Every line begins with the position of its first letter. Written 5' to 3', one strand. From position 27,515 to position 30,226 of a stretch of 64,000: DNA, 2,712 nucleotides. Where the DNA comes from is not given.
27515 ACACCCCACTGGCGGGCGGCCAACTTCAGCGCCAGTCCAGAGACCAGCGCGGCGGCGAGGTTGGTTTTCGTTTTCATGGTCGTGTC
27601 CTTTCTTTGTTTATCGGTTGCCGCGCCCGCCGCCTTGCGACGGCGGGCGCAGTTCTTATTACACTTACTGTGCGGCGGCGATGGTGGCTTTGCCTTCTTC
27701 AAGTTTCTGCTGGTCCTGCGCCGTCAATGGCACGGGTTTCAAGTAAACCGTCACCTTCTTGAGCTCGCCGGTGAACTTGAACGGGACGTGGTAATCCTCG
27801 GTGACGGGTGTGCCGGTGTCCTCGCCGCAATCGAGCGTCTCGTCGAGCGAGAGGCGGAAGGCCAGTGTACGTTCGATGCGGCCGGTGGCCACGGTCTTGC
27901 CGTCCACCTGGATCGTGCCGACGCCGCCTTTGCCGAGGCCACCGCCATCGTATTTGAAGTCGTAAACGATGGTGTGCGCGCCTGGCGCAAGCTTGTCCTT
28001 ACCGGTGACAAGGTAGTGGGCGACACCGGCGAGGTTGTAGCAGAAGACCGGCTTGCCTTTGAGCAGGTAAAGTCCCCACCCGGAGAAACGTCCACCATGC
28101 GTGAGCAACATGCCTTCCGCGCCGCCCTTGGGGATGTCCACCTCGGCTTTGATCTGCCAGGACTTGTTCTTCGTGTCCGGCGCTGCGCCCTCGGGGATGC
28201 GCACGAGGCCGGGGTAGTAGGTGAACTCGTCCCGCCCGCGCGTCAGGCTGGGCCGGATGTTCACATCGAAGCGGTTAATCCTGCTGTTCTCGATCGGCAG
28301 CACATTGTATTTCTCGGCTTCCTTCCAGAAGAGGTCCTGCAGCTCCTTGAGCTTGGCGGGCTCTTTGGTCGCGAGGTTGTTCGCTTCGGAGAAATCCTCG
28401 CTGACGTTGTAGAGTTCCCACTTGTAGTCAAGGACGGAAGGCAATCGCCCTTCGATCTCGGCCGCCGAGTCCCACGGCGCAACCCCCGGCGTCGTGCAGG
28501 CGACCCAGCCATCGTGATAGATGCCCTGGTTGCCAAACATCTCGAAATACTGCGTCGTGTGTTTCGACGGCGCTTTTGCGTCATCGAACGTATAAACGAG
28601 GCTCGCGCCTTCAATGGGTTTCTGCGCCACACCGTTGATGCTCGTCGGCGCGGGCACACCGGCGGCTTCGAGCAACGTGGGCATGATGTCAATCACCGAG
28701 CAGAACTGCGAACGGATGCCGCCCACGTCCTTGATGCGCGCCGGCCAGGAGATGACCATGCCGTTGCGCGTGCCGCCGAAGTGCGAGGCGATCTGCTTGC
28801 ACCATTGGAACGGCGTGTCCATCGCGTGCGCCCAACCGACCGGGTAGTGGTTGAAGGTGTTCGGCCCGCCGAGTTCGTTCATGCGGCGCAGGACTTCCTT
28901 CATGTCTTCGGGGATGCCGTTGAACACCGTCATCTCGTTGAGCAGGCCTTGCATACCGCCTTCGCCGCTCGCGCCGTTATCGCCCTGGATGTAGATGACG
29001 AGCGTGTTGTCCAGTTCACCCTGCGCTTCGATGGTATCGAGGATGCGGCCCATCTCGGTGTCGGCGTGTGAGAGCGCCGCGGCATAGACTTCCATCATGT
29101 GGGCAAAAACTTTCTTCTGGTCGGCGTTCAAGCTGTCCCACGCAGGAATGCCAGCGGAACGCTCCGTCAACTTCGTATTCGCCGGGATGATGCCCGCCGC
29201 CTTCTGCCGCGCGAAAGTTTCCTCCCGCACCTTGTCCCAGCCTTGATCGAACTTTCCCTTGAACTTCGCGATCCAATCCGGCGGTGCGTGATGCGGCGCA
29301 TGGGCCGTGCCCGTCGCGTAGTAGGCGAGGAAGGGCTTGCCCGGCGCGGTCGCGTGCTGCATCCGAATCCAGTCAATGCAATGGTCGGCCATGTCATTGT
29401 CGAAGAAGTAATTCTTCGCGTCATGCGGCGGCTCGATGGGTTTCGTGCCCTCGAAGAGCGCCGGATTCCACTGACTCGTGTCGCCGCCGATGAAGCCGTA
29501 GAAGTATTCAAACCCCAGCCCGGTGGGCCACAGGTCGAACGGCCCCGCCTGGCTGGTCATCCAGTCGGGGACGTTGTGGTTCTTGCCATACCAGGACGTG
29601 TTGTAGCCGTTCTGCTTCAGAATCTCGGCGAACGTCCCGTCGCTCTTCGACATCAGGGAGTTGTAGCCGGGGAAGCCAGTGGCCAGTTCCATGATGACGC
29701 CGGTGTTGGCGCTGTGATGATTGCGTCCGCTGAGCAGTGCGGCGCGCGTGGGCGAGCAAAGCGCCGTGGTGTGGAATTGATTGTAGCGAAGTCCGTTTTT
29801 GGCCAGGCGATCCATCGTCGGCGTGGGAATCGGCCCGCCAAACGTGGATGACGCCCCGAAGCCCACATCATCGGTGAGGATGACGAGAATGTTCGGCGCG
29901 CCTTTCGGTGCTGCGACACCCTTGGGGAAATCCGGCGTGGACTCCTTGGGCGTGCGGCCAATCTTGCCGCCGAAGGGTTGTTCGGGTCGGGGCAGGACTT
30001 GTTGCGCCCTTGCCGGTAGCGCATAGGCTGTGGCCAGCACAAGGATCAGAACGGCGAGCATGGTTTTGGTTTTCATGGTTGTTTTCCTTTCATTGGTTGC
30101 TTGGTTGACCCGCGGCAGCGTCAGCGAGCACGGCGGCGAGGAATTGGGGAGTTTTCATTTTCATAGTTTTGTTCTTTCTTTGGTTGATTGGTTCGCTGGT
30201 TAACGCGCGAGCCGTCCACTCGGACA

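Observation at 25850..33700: About 7.8-kb high-GC block (about 62% vs about 50%) encoding two Cys-type sulfatases, a secreted HAD hydrolase and a membrane protein: likely horizontally acquired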

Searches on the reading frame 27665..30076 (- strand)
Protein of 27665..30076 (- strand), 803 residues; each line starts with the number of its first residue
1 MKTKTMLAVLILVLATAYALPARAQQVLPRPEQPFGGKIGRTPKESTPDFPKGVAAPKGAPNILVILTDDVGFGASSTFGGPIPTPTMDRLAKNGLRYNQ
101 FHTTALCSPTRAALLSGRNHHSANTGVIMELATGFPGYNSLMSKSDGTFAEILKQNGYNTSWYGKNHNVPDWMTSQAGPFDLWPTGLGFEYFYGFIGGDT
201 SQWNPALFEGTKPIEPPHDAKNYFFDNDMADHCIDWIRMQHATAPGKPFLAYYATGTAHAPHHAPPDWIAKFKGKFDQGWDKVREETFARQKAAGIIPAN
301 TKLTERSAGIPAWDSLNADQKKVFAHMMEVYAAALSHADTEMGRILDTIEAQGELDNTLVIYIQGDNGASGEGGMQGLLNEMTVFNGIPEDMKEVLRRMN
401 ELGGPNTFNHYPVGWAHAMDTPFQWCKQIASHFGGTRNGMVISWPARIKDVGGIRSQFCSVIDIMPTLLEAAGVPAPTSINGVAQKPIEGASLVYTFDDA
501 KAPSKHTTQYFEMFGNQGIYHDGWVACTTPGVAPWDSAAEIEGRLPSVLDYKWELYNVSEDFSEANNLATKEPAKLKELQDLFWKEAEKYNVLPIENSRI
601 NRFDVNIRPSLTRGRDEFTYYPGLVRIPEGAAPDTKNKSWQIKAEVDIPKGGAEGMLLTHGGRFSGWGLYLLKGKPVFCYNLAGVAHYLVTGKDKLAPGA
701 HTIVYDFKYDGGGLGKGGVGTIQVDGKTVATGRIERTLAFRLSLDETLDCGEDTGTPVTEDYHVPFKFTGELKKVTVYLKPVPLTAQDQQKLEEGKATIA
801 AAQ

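Call 5: search_protein_families(library=pfam, proteins=[window:27665-30076:-])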
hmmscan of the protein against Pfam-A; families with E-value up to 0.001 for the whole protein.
window:27665-30076:- (803 aa): 2 families
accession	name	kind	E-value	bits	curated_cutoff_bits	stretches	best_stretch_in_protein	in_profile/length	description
PF00884.28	Sulfatase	-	1.3e-59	202.5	25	1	61-474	1-301/301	Sulfatase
PF16347.10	SGSH_C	-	1.2e-07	32.4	29.3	1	437-488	17-67/154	N-sulphoglucosamine sulphohydrolase, C-terminal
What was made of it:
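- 27665..30076 (-): 803-aa secreted Cys-type arylsulfatase (C-S-P-T-R) with a roughly 220-aa C-terminal extension of unknown family. PF00884, 1.3e-59 (call 5).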

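Call 6: search_protein_families(library=ncbifam, proteins=[window:27665-30076:-])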
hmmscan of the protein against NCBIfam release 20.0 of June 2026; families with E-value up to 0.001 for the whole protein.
window:27665-30076:- (803 aa): 4 families
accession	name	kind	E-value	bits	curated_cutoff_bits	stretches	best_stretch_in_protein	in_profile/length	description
NF010322.0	PRK13759.1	equivalog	1.8e-23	82.8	481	3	59-171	5-110/486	arylsulfatase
TIGR03417.1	chol_sulfatase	equivalog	1.1e-19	70.8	433.45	1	61-386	3-307/500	choline-sulfatase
NF045661.1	HdlasePehA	equivalog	5.5e-15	54.9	900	2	438-487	341-390/506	phosphoric/sulfuric ester hydrolase PehA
NF052527.1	Mn_arylsulf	exception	4e-07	29.3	850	1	61-170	2-105/479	manganese-dependent arylsulfatase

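Call 21: find_encoding_contigs(protein=window:27665-30076:-, flank=10000, max_places=6)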
Protein window:27665-30076:- (803 aa): no gene with exactly this product is on record in the collection.

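Call 22: find_homologous_proteins(query=window:27665-30076:-)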
Query window:27665-30076:- (803 aa): 8000 proteins with E <= 0.001 among 8000 candidates; the best 120 are listed.
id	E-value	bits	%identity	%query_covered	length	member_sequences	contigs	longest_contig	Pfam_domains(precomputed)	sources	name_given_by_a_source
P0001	0.0e+0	1747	93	98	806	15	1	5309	PF16347.11,PF00884.29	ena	-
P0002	0.0e+0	1725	90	100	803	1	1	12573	PF16347.11,PF00884.29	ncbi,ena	-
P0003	0.0e+0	1723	90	100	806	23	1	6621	PF16347.11,PF00884.29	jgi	-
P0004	0.0e+0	1709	91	96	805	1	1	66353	PF16347.11,PF00884.29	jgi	jgi:arylsulfatase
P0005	0.0e+0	1709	89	100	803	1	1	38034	PF16347.11,PF00884.29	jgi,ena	-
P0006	0.0e+0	1707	90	99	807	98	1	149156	PF16347.11,PF00884.29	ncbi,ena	-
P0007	0.0e+0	1685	90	96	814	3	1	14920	PF16347.11,PF00884.29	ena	-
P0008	0.0e+0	1678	91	96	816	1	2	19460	PF16347.11,PF00884.29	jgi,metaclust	metaclust:\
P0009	0.0e+0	1673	87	100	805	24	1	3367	PF16347.11,PF00884.29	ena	-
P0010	0.0e+0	1663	89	97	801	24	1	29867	PF16347.11,PF00884.29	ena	-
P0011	0.0e+0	1658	87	100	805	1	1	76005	PF16347.11,PF00884.29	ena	-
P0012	0.0e+0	1658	87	100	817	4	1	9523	PF16347.11,PF00884.29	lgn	-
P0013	0.0e+0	1653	88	99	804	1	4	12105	PF16347.11,PF00884.29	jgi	-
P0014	0.0e+0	1648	87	100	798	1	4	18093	PF16347.11,PF00884.29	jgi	jgi:arylsulfatase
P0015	0.0e+0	1648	87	100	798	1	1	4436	PF16347.11,PF00884.29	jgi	-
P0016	0.0e+0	1648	87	100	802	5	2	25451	PF16347.11,PF00884.29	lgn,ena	-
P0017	0.0e+0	1646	86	100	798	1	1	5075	PF16347.11,PF00884.29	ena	-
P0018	0.0e+0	1646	87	99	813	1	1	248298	PF16347.11,PF00884.29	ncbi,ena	-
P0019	0.0e+0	1645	88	96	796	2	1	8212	PF16347.11,PF00884.29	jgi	jgi:arylsulfatase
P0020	0.0e+0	1645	88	97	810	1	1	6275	PF16347.11,PF00884.29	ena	-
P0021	0.0e+0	1644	89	95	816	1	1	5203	PF16347.11,PF00884.29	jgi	-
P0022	0.0e+0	1644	86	100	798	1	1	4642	PF16347.11,PF00884.29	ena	-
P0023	0.0e+0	1642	86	100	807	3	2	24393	PF16347.11,PF00884.29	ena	-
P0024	0.0e+0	1641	86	100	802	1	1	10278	PF16347.11,PF00884.29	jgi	jgi:arylsulfatase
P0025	0.0e+0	1639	87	99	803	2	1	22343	PF16347.11,PF00884.29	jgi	jgi:arylsulfatase A-like enzyme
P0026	0.0e+0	1639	87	99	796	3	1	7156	PF16347.11,PF00884.29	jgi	-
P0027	0.0e+0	1638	86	99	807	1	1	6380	PF16347.11,PF00884.29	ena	-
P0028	0.0e+0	1638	87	99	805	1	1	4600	PF16347.11,PF00884.29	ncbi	-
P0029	0.0e+0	1635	86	99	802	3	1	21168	PF16347.11,PF00884.29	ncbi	-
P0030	0.0e+0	1632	85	100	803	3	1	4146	PF16347.11,PF00884.29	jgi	-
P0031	0.0e+0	1629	86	99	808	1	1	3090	PF16347.11,PF00884.29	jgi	-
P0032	0.0e+0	1628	86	100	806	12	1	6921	PF16347.11,PF00884.29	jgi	jgi:arylsulfatase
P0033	0.0e+0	1627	86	99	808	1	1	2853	PF16347.11,PF00884.29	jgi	-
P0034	0.0e+0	1626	86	99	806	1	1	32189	PF16347.11,PF00884.29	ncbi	-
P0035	0.0e+0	1626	85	100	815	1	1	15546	PF16347.11,PF00884.29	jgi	-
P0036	0.0e+0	1624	85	99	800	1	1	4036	PF16347.11,PF00884.29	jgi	jgi:arylsulfatase A-like enzyme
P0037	0.0e+0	1623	87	97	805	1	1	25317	PF16347.11,PF00884.29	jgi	jgi:arylsulfatase A-like enzyme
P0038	0.0e+0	1622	85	99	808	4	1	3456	PF16347.11,PF00884.29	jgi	-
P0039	0.0e+0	1621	84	100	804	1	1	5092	PF16347.11,PF00884.29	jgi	jgi:arylsulfatase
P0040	0.0e+0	1618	85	99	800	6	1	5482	PF16347.11,PF00884.29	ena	-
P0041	0.0e+0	1616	85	100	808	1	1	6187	PF16347.11,PF00884.29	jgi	-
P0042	0.0e+0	1614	85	99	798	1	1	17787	PF16347.11,PF00884.29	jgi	-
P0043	0.0e+0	1612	84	100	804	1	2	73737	PF16347.11,PF00884.29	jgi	jgi:arylsulfatase A-like enzyme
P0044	0.0e+0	1610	86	98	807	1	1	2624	PF16347.11,PF00884.29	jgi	jgi:arylsulfatase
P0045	0.0e+0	1608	85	100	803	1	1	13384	PF00884.29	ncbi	-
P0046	0.0e+0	1606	84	99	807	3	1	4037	PF16347.11,PF00884.29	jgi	jgi:arylsulfatase A-like enzyme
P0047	0.0e+0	1604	85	98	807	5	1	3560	PF16347.11,PF00884.29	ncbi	-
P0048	0.0e+0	1604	85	100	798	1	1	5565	PF16347.11,PF00884.29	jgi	-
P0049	0.0e+0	1596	84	100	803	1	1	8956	PF16347.11,PF00884.29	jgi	-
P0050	0.0e+0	1595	82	99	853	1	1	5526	PF16347.11,PF00884.29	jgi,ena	-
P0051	0.0e+0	1594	83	100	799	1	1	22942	PF16347.11,PF00884.29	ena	-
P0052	0.0e+0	1592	84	99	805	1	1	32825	PF16347.11,PF00884.29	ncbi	-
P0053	0.0e+0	1587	83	100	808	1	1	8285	PF16347.11,PF00884.29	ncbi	-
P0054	0.0e+0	1587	83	99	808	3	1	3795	PF00884.29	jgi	-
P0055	0.0e+0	1583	83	100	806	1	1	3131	PF00884.29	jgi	jgi:arylsulfatase A-like enzyme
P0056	0.0e+0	1581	83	99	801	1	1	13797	PF16347.11,PF00884.29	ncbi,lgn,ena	-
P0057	0.0e+0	1577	83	100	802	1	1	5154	PF16347.11,PF00884.29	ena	-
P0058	0.0e+0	1576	84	97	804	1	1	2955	PF16347.11,PF00884.29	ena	-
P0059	0.0e+0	1567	84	97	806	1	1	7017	PF16347.11,PF00884.29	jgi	-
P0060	0.0e+0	1565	82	100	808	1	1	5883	PF16347.11,PF00884.29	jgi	jgi:arylsulfatase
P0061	0.0e+0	1560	82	100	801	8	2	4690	PF16347.11,PF00884.29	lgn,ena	-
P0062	0.0e+0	1558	82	99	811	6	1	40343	PF00884.29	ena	-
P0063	0.0e+0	1558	82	99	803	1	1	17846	PF16347.11,PF00884.29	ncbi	ncbi:MAG TPA: arylsulfatase [Planctomycetota bacterium]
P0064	0.0e+0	1555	85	97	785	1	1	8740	PF16347.11,PF00884.29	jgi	jgi:arylsulfatase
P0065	0.0e+0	1553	82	99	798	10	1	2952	PF16347.11,PF00884.29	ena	-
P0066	0.0e+0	1553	82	100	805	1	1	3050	PF16347.11,PF00884.29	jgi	-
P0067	0.0e+0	1552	85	97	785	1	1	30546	PF16347.11,PF00884.29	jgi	jgi:arylsulfatase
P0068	0.0e+0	1551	81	100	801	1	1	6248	PF16347.11,PF00884.29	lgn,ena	-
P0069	0.0e+0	1548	82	99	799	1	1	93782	PF16347.11,PF00884.29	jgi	jgi:arylsulfatase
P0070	0.0e+0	1548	80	100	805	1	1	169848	PF16347.11,PF00884.29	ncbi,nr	ncbi:MAG: arylsulfatase [Phycisphaerales bacterium]|nr:arylsulfatase [Phycisphaerales bacterium]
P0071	0.0e+0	1544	82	98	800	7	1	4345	PF16347.11,PF00884.29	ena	-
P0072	0.0e+0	1541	82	99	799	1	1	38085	PF16347.11,PF00884.29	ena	-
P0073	0.0e+0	1540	82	100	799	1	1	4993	PF00884.29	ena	-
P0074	0.0e+0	1540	82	99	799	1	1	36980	PF16347.11,PF00884.29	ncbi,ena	-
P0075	0.0e+0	1538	82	99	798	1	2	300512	PF16347.11,PF00884.29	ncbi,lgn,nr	ncbi:MAG: arylsulfatase [Deltaproteobacteria bacterium]|nr:arylsulfatase [Deltaproteobacteria bacter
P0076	0.0e+0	1534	83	97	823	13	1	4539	PF16347.11,PF00884.29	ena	-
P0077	0.0e+0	1532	80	100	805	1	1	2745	PF16347.11,PF00884.29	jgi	jgi:arylsulfatase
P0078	0.0e+0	1527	82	98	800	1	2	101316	PF16347.11,PF00884.29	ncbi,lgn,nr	ncbi:MAG: arylsulfatase [Planctomycetes bacterium]|nr:arylsulfatase [Planctomycetota bacterium] MBI3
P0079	0.0e+0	1524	80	100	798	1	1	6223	PF16347.11,PF00884.29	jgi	-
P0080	0.0e+0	1524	80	100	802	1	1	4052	PF16347.11,PF00884.29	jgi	jgi:arylsulfatase A-like enzyme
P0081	0.0e+0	1523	80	100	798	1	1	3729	PF16347.11,PF00884.29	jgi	jgi:arylsulfatase A-like enzyme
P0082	0.0e+0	1523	80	100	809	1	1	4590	PF16347.11,PF00884.29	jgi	-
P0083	0.0e+0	1522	81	100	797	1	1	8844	PF00884.29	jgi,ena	-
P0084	0.0e+0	1521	80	100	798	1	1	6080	PF16347.11,PF00884.29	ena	-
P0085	0.0e+0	1515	80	100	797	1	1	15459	PF16347.11,PF00884.29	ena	-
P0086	0.0e+0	1515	83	97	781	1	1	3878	PF16347.11,PF00884.29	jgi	-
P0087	0.0e+0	1514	80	100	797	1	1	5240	PF16347.11,PF00884.29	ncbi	-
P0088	0.0e+0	1513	82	97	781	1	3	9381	PF16347.11,PF00884.29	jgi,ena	-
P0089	0.0e+0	1510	82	97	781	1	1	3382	PF00884.29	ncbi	-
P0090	0.0e+0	1509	79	100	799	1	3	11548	PF16347.11,PF00884.29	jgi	jgi:arylsulfatase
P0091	0.0e+0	1505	81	99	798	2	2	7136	PF16347.11,PF00884.29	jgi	-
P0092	0.0e+0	1501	79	100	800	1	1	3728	PF16347.11,PF00884.29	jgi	jgi:arylsulfatase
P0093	0.0e+0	1500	80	97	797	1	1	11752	PF16347.11,PF00884.29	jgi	jgi:arylsulfatase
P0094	0.0e+0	1500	79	99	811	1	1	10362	PF16347.11,PF00884.29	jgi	jgi:arylsulfatase A-like enzyme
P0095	0.0e+0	1499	81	98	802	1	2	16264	PF16347.11,PF00884.29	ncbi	-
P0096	0.0e+0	1499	80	99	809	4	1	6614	PF16347.11,PF00884.29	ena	-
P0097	0.0e+0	1497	80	99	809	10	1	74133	PF16347.11,PF00884.29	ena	-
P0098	0.0e+0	1497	82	95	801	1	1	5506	PF16347.11,PF00884.29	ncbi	-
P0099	0.0e+0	1496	79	100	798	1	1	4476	PF16347.11,PF00884.29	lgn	-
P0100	0.0e+0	1496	80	97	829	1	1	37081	PF16347.11,PF00884.29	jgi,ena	-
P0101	0.0e+0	1494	79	99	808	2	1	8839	PF00884.29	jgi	-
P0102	0.0e+0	1494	80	98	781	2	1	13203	PF16347.11,PF00884.29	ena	-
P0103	0.0e+0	1493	81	97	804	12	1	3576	PF16347.11,PF00884.29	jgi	-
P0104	0.0e+0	1493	80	97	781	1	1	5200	PF16347.11,PF00884.29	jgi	-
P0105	0.0e+0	1493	79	100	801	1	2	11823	PF16347.11,PF00884.29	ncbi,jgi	jgi:arylsulfatase A-like enzyme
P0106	0.0e+0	1491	80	97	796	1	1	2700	PF16347.11,PF00884.29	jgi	jgi:arylsulfatase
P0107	0.0e+0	1491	79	99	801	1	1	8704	PF16347.11,PF00884.29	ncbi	-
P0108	0.0e+0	1491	80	98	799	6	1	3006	PF16347.11,PF00884.29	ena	-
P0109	0.0e+0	1491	80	97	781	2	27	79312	PF16347.11,PF00884.29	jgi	jgi:arylsulfatase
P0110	0.0e+0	1491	81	97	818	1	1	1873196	PF16347.11,PF00884.29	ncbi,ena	-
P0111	0.0e+0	1489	79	97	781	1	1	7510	PF16347.11,PF00884.29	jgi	jgi:arylsulfatase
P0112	0.0e+0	1488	79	97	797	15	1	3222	PF16347.11,PF00884.29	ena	-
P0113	0.0e+0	1487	78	100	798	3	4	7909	PF16347.11,PF00884.29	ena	-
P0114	0.0e+0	1487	78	99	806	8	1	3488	PF16347.11,PF00884.29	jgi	jgi:arylsulfatase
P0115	0.0e+0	1486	79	98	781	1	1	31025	PF16347.11,PF00884.29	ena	-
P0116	0.0e+0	1485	80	97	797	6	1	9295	PF16347.11,PF00884.29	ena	-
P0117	0.0e+0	1485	79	97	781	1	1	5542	PF16347.11,PF00884.29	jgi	jgi:arylsulfatase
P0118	0.0e+0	1485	78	99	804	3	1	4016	PF16347.11,PF00884.29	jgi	-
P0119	0.0e+0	1484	80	96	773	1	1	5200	PF16347.11,PF00884.29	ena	-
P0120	0.0e+0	1484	80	96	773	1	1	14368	PF16347.11,PF00884.29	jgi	-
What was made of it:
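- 27665..30076 (-): Homologues are 80-93% identical (call 22).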

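Call 33: find_encoding_contigs(protein=P0006, flank=10000, max_places=3)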
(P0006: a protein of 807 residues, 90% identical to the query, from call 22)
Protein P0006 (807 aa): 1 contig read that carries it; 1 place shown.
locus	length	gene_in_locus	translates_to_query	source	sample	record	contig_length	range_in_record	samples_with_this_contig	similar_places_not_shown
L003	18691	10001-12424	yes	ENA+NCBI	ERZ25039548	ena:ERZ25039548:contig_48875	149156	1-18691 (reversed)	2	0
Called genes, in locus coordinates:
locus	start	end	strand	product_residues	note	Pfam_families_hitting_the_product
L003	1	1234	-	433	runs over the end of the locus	-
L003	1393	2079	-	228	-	PF00440:TetR_N, PF21306:TetR_C_40 (weak)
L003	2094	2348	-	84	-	-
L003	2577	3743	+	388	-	PF13557:Phenol_MetA_deg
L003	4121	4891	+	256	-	PF11769:DUF3313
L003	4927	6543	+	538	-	PF00884:Sulfatase, PF16347:SGSH_C (weak), PF14707:Sulfatase_C (weak)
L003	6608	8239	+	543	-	PF12710:HAD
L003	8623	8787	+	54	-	-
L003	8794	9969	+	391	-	PF06863:DUF1254, PF06742:DUF1214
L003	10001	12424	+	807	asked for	PF00884:Sulfatase, PF16347:SGSH_C (faint)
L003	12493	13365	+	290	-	-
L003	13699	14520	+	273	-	PF03976:PPK2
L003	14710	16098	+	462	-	PF10009:DUF2252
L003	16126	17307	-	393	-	-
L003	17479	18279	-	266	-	PF14023:Bestrophin-like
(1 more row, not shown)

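Call 34: find_encoding_contigs(protein=P0004, flank=10000, max_places=3)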
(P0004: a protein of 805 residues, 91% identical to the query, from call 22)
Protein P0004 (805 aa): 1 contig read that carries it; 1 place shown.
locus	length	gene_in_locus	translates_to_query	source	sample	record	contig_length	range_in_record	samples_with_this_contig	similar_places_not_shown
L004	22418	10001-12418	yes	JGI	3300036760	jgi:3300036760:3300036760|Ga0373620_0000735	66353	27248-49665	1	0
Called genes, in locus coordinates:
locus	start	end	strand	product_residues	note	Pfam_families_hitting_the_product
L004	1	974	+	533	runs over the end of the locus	PF00884:Sulfatase, PF16347:SGSH_C (weak), PF14707:Sulfatase_C (weak)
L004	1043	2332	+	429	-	PF00149:Metallophos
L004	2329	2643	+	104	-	-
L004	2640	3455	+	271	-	PF10677:DUF2490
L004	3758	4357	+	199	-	-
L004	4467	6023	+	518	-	PF00884:Sulfatase, PF16347:SGSH_C (faint), PF14707:Sulfatase_C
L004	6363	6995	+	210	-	PF13441:Gly-zipper_YMGG (weak), PF13436:Gly-zipper_OmpA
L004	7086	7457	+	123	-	-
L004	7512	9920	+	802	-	PF00884:Sulfatase, PF16347:SGSH_C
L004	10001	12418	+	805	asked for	PF00884:Sulfatase, PF16347:SGSH_C (faint)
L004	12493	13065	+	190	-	PF04366:Ysc84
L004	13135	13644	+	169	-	-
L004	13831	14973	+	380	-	-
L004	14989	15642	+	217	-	-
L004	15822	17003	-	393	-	-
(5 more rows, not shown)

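Call 37: list_cluster_members(proteins=[P0001, P0002, P0005, P0006, P0018, P0029, P0034, P0045, P0052, P0110])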
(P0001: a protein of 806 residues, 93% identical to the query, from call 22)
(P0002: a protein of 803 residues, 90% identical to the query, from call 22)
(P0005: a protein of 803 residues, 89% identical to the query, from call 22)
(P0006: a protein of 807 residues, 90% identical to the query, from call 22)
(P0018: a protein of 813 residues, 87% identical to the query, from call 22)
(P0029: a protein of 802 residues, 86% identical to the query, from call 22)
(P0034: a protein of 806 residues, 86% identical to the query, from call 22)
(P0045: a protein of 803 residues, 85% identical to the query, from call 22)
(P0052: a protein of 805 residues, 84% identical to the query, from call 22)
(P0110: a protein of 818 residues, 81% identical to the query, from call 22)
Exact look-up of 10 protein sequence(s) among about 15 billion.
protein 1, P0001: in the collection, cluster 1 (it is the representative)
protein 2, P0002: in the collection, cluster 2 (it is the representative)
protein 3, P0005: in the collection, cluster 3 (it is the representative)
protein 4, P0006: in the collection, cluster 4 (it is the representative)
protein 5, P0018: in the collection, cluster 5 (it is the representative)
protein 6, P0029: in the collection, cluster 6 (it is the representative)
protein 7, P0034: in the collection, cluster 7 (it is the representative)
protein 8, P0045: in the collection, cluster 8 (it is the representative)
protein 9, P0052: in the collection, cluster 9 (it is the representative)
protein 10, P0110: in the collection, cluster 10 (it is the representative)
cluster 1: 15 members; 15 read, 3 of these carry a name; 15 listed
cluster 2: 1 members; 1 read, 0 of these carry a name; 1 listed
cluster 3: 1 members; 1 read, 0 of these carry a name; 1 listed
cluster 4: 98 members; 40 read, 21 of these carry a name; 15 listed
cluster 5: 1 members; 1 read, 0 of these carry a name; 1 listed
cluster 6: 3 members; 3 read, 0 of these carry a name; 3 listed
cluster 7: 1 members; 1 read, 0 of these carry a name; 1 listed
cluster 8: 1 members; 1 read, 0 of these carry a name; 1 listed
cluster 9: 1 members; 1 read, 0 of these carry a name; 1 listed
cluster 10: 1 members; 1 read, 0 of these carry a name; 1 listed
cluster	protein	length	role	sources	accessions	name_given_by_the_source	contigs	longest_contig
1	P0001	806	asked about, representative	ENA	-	-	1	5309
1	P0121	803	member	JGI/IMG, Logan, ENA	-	arylsulfatase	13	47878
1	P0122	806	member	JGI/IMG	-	arylsulfatase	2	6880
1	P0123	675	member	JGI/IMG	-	arylsulfatase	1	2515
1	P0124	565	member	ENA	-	-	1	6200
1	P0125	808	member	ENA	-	-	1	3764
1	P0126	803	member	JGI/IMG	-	-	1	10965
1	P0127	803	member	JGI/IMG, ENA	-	-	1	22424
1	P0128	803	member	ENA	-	-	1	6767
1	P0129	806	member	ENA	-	-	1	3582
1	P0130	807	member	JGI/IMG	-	-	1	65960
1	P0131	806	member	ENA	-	-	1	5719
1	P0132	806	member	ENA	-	-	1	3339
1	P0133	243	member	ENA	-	-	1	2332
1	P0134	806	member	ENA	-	-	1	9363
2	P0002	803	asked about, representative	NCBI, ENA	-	-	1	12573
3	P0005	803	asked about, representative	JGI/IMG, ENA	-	-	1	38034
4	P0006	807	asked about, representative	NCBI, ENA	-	-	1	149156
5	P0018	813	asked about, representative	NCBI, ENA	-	-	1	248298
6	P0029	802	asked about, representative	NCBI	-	-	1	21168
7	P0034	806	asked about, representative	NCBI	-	-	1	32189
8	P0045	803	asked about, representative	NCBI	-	-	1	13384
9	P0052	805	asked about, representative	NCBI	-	-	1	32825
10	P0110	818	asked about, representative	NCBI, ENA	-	-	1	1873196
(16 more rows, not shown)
